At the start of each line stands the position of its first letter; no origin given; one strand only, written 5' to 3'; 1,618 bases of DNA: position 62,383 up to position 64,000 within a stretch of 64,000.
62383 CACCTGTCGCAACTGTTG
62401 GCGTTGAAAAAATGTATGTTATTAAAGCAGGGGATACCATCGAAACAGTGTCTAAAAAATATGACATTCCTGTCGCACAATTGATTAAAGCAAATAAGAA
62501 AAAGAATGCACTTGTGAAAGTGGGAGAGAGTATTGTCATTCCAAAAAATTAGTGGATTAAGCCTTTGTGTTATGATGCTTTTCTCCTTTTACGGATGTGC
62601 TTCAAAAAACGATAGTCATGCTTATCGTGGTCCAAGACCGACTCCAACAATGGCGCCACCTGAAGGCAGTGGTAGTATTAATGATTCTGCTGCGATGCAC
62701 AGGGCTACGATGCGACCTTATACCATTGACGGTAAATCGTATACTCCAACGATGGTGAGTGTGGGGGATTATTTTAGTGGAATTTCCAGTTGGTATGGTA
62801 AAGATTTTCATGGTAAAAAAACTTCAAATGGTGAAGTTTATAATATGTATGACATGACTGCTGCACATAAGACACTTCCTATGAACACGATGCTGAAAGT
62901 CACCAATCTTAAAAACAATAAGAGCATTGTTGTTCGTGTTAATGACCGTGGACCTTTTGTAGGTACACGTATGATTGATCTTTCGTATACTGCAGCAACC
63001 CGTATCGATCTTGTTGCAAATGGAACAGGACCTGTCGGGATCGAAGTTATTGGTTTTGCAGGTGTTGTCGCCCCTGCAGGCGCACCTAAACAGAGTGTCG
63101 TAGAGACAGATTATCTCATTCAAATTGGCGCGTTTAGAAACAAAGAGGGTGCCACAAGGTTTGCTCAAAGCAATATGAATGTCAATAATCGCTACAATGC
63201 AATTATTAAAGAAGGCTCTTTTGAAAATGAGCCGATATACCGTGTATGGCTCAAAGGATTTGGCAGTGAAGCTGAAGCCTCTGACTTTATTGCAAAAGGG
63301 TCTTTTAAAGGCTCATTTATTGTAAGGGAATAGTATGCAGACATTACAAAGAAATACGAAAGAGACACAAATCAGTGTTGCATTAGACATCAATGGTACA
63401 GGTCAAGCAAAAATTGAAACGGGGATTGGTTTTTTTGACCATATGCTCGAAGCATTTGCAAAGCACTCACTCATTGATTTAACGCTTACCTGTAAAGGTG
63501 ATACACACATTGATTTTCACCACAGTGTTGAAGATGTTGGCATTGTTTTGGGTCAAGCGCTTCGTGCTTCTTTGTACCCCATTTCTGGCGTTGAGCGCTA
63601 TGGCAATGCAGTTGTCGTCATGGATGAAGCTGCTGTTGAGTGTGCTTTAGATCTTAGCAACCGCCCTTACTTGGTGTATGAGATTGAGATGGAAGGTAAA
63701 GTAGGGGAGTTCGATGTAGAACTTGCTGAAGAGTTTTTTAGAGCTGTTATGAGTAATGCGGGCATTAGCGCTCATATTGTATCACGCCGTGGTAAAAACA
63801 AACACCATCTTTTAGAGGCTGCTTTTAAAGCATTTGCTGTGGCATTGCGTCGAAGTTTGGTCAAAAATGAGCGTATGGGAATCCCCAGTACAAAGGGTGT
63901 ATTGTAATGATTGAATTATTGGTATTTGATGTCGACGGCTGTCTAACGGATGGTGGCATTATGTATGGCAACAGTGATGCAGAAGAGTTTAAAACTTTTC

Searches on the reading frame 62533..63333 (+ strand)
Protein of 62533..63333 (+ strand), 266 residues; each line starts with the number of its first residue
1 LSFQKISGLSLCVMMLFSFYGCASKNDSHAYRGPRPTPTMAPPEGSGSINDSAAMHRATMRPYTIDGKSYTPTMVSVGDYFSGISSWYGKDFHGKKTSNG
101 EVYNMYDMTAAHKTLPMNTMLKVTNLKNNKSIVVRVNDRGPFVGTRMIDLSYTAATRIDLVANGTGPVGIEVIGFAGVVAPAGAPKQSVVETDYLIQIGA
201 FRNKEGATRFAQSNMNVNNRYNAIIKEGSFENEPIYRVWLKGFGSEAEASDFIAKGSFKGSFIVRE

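Call 31: search_protein_families(library=pfam, proteins=[window:62533-63333:+], max_evalue=0.001)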
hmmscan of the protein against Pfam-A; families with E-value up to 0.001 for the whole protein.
window:62533-63333:+ (266 aa): 2 families
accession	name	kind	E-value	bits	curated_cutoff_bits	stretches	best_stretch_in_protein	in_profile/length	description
PF03330.24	DPBB_1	-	9.9e-26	90.3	28.8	1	82-168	3-81/83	Lytic transglycolase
PF05036.18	SPOR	-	1.6e-06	28.8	21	1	192-255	3-63/76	SPOR domain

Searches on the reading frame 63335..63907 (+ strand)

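Call 10: search_protein_families(library=ncbifam, proteins=[window:63335-63907:+], max_evalue=0.00001)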
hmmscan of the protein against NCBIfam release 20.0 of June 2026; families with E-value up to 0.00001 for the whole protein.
window:63335-63907:+ (190 aa): 13 families
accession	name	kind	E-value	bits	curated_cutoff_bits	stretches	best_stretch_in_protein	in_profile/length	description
NF002114.0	PRK00951.2-4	equivalog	1.1e-91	305.7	189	1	2-190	2-190/190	imidazoleglycerol-phosphate dehydratase HisB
NF002109.0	PRK00951.1-5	equivalog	7e-75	251.1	278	1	3-190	6-196/196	imidazoleglycerol-phosphate dehydratase HisB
NF002111.0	PRK00951.2-1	equivalog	4e-74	248.4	231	1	3-190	7-194/194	imidazoleglycerol-phosphate dehydratase HisB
NF002115.0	PRK00951.2-5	equivalog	8.2e-67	224.7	289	1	3-190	6-195/195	imidazoleglycerol-phosphate dehydratase HisB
NF002107.0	PRK00951.1-2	equivalog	4.6e-66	222.2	267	1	3-190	5-194/194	imidazoleglycerol-phosphate dehydratase HisB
NF002106.0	PRK00951.1-1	equivalog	6.5e-64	215.2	283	1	3-190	7-197/197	imidazoleglycerol-phosphate dehydratase HisB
NF002112.0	PRK00951.2-2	equivalog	4.8e-63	212.4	315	1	4-190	6-194/194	imidazoleglycerol-phosphate dehydratase HisB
NF002108.0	PRK00951.1-3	equivalog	1.3e-62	211.2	328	1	3-190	13-203/205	imidazoleglycerol-phosphate dehydratase HisB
NF002110.2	PRK00951.1-6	equivalog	1.8e-62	210.6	266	1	3-190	4-199/199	imidazoleglycerol-phosphate dehydratase HisB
NF003937.0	PRK05446.1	equivalog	1.3e-61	208.5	443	1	3-190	170-355/355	bifunctional histidinol-phosphatase/imidazoleglycerol-phosphate dehydratase HisB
NF002116.0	PRK00951.2-6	equivalog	4.8e-60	202.9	269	1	3-190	7-197/197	imidazoleglycerol-phosphate dehydratase HisB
NF002113.0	PRK00951.2-3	equivalog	3.4e-52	177.1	288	1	4-189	6-189/190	imidazoleglycerol-phosphate dehydratase HisB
NF010121.0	PRK13598.1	equivalog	7.5e-43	146.5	295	1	4-190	7-193/193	imidazoleglycerol-phosphate dehydratase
